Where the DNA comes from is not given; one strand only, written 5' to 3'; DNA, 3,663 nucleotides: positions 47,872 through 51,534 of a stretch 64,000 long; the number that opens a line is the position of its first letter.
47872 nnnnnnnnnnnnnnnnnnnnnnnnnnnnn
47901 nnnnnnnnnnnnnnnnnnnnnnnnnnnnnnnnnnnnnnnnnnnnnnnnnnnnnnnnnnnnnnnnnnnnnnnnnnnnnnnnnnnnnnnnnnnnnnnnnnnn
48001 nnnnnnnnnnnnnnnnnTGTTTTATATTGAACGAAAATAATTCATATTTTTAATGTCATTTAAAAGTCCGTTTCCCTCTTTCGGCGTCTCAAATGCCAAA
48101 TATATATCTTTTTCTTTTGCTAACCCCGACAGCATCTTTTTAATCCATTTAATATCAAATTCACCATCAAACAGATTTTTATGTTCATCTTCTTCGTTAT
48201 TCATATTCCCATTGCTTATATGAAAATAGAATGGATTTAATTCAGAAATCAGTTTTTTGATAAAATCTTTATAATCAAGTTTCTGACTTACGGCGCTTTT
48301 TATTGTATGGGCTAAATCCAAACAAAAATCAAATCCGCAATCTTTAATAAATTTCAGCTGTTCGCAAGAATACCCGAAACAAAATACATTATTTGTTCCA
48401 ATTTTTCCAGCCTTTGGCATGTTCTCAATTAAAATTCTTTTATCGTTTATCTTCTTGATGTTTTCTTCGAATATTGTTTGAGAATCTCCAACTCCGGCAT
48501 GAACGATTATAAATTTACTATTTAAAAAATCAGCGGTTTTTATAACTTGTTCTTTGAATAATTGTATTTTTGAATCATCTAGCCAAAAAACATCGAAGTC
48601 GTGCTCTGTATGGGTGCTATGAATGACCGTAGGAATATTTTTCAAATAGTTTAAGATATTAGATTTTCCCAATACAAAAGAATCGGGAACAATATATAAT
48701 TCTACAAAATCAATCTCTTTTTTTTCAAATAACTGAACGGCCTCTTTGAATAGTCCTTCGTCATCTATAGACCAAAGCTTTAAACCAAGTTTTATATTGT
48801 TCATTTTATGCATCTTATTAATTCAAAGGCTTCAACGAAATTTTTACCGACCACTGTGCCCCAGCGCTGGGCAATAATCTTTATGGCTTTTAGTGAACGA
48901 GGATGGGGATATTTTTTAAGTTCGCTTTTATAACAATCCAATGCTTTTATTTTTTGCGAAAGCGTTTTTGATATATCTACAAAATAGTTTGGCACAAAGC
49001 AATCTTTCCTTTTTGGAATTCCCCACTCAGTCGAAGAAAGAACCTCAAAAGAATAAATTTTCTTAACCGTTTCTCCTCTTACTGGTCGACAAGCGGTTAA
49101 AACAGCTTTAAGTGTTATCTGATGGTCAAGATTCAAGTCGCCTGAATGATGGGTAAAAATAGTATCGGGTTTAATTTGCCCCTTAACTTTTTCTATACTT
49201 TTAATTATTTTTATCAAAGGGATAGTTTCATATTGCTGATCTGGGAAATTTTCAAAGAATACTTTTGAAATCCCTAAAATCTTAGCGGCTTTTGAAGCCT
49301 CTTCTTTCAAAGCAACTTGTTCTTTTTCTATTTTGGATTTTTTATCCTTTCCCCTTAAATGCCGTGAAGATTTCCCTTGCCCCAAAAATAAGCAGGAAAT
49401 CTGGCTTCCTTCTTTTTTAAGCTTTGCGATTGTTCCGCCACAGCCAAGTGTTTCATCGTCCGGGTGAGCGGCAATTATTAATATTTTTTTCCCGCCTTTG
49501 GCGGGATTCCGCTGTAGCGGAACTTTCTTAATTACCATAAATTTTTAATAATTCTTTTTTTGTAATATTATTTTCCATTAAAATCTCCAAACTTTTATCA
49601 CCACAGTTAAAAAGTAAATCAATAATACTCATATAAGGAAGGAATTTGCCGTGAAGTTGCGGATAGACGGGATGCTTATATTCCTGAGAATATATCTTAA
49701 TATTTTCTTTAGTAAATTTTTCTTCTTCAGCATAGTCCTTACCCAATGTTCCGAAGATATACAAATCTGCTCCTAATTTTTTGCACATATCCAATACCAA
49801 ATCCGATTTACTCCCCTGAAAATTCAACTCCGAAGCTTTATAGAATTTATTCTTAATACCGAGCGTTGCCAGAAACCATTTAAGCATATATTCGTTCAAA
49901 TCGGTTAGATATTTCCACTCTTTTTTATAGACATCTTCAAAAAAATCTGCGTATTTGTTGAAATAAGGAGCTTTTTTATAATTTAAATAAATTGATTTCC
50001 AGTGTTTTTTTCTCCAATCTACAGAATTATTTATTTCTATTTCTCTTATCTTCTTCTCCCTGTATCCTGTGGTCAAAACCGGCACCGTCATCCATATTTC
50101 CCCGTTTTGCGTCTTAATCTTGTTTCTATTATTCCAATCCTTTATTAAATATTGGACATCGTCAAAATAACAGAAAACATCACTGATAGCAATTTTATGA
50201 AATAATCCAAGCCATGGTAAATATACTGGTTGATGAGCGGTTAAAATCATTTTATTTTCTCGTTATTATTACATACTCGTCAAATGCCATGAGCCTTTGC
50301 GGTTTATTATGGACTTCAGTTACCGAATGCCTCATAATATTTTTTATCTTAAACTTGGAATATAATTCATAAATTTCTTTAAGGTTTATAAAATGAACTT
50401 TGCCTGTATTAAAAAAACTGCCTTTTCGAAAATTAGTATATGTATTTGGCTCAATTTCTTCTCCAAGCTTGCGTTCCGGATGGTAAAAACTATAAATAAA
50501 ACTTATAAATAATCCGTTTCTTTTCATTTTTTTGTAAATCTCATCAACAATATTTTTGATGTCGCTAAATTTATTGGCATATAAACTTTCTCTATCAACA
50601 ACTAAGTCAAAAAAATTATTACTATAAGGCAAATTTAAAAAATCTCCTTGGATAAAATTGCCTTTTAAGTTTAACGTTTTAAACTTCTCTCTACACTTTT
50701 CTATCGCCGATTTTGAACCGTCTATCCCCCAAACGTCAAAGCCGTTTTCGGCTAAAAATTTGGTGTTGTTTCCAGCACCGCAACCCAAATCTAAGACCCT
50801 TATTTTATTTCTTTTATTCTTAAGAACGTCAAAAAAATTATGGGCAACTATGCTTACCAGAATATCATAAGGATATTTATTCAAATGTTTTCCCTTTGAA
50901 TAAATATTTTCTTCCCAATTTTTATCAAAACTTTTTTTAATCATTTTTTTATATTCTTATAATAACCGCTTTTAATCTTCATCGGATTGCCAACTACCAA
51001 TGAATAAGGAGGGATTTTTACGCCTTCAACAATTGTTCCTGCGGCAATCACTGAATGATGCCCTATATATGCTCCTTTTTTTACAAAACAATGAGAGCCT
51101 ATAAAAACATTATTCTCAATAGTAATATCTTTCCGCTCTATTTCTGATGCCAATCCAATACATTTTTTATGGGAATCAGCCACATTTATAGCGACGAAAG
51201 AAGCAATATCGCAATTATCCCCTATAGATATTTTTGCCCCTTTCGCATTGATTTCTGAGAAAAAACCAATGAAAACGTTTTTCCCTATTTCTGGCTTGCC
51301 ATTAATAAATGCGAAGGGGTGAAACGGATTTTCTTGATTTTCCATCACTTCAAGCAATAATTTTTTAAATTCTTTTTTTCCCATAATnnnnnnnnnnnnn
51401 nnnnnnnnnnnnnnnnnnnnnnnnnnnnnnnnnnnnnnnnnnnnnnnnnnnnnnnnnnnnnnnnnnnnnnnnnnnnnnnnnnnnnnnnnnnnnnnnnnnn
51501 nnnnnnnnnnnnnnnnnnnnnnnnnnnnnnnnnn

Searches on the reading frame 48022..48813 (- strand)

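Call 10: search_protein_families(library=pfam, proteins=[window:48022-48813:-], max_evalue=0.00001)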
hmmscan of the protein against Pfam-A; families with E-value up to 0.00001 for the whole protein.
window:48022-48813:- (263 aa): 0 families

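Call 34: search_protein_families(library=pfam, proteins=[window:48022-48813:-], max_evalue=0.1)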
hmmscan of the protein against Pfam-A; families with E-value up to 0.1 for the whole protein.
window:48022-48813:- (263 aa): 1 family
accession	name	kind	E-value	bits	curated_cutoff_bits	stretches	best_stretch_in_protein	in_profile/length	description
PF01261.30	AP_endonuc_2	-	3.4e-05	24.1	31.1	1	89-245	72-231/249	Xylose isomerase-like TIM barrel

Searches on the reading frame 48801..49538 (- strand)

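Call 10: search_protein_families(library=pfam, proteins=[window:48801-49538:-], max_evalue=0.00001)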
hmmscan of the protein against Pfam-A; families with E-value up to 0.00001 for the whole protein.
window:48801-49538:- (245 aa): 1 family
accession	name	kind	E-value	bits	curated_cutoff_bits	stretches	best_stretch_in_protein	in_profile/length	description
PF02585.22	PIG-L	-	4.5e-29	102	28.2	1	20-149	1-128/129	GlcNAc-PI de-N-acetylase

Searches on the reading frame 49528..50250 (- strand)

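Call 10: search_protein_families(library=pfam, proteins=[window:49528-50250:-], max_evalue=0.00001)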
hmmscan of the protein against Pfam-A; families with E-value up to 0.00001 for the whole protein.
window:49528-50250:- (240 aa): 1 family
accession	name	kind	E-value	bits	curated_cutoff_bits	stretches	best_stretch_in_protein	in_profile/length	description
PF08889.16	WbqC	-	3.1e-81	272.8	21.3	1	7-222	1-217/218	WbqC-like protein family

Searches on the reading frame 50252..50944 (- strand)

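Call 10: search_protein_families(library=pfam, proteins=[window:50252-50944:-], max_evalue=0.00001)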
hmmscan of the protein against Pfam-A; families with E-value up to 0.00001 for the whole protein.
window:50252-50944:- (230 aa): 9 families
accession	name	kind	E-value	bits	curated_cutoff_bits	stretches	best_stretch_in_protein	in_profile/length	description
PF13847.12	Methyltransf_31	-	2e-20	73.4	27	1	46-148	3-109/145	Methyltransferase domain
PF13649.12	Methyltransf_25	-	1.3e-19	71.1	27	1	50-144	1-97/97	Methyltransferase domain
PF08241.18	Methyltransf_11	-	5e-18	66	21.2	1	51-147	1-94/95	Methyltransferase domain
PF13489.12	Methyltransf_23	-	7.6e-13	48.9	27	1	41-194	17-153/164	Methyltransferase domain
PF08242.18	Methyltransf_12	-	7.5e-12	46.3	30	1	51-146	1-98/98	Methyltransferase domain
PF07021.18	MetW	-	5.3e-11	42.9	21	1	40-213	7-173/193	Methionine biosynthesis protein MetW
PF05724.17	TPMT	-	1.2e-07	32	26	1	35-150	27-157/218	Thiopurine S-methyltransferase (TPMT)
PF03848.20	TehB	-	2.2e-07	30.9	20.4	1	48-140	32-124/193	Tellurite resistance protein TehB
PF05175.20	MTS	-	8e-06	26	23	0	39-116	25-103/170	Methyltransferase small domain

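Call 52: search_protein_families(library=ncbifam, proteins=[window:50252-50944:-], max_evalue=0.000001)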
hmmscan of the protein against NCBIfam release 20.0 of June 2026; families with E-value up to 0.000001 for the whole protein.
window:50252-50944:- (230 aa): 25 families
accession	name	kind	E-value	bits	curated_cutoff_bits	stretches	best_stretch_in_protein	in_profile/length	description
NF045667.1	MTase_DVU1556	equivalog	5.1e-13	49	155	1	46-147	22-118/213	DVU_1556 family methyltransferase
NF045649.1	2X_seleno_MduS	exception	4.3e-12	45.7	380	1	34-205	30-197/338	methyltransferase domain-containing selenoprotein MduS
NF008992.0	PRK12335.1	equivalog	1.5e-11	44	303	1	38-145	115-220/289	SAM-dependent methyltransferase TehB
NF040539.1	AST_met_ArsM_2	exception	2.2e-11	44.1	240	1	44-156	54-171/262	putative arsinothricin biosynthesis methyltransferase ArsM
TIGR01983.1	UbiG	equivalog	3.8e-11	42.7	102.95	1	41-148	44-152/228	bifunctional 2-polyprenyl-6-hydroxyphenol methylase/3-demethylubiquinol 3-O-methyltransferase UbiG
TIGR02072.1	BioC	equivalog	9.8e-11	41.9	184.95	1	33-148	19-132/244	malonyl-ACP O-methyltransferase BioC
NF001244.0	PRK00216.1-5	equivalog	3.6e-10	39.5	216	1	38-160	41-163/236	bifunctional demethylmenaquinone methyltransferase/2-methoxy-6-polyprenyl-1,4-benzoquinol methylase UbiE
TIGR02021.1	BchM-ChlM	equivalog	4.3e-10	39.4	158.9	1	35-143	42-150/218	magnesium protoporphyrin IX methyltransferase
NF045825.1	FAmtase_mtf2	equivalog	9.9e-10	38.1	400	1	49-147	61-157/248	fatty-acid O-methyltransferase Mtf2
NF043040.1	corrin_prot_MT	hypoth_equivalog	3.6e-09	36.4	180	1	45-118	40-117/216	corrinoid protein-associated methyltransferase CpaM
NF008405.0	PRK11207.1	equivalog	1.4e-08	34.4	218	1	47-145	31-129/198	tellurite resistance methyltransferase TehB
TIGR01934.1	MenG_MenH_UbiE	subfamily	1.5e-08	34.2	158.35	1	44-147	37-140/223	ubiquinone/menaquinone biosynthesis methyltransferase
NF007610.0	PRK10258.1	equivalog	2.8e-08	33.4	342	1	36-144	33-134/251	malonyl-ACP O-methyltransferase BioC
TIGR04345.1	ovoA_Cterm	equivalog_domain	2.9e-08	33.6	170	0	34-83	30-78/242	putative 4-mercaptohistidine N1-methyltransferase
TIGR03534.1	RF_mod_PrmC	equivalog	4.2e-08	33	199.1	1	37-116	84-161/253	peptide chain release factor N(5)-glutamine methyltransferase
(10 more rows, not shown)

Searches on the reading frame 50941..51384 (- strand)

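Call 10: search_protein_families(library=pfam, proteins=[window:50941-51384:-], max_evalue=0.00001)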
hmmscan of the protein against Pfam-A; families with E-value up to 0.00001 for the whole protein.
window:50941-51384:- (147 aa): 2 families
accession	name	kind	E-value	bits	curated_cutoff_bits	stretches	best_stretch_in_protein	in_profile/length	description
PF00132.30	Hexapep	-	5.4e-13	48.5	27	1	86-121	1-36/36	Bacterial transferase hexapeptide (six repeats)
PF14602.12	Hexapep_2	-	2e-10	40.6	27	0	87-119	2-32/34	Hexapeptide repeat of succinyl-transferase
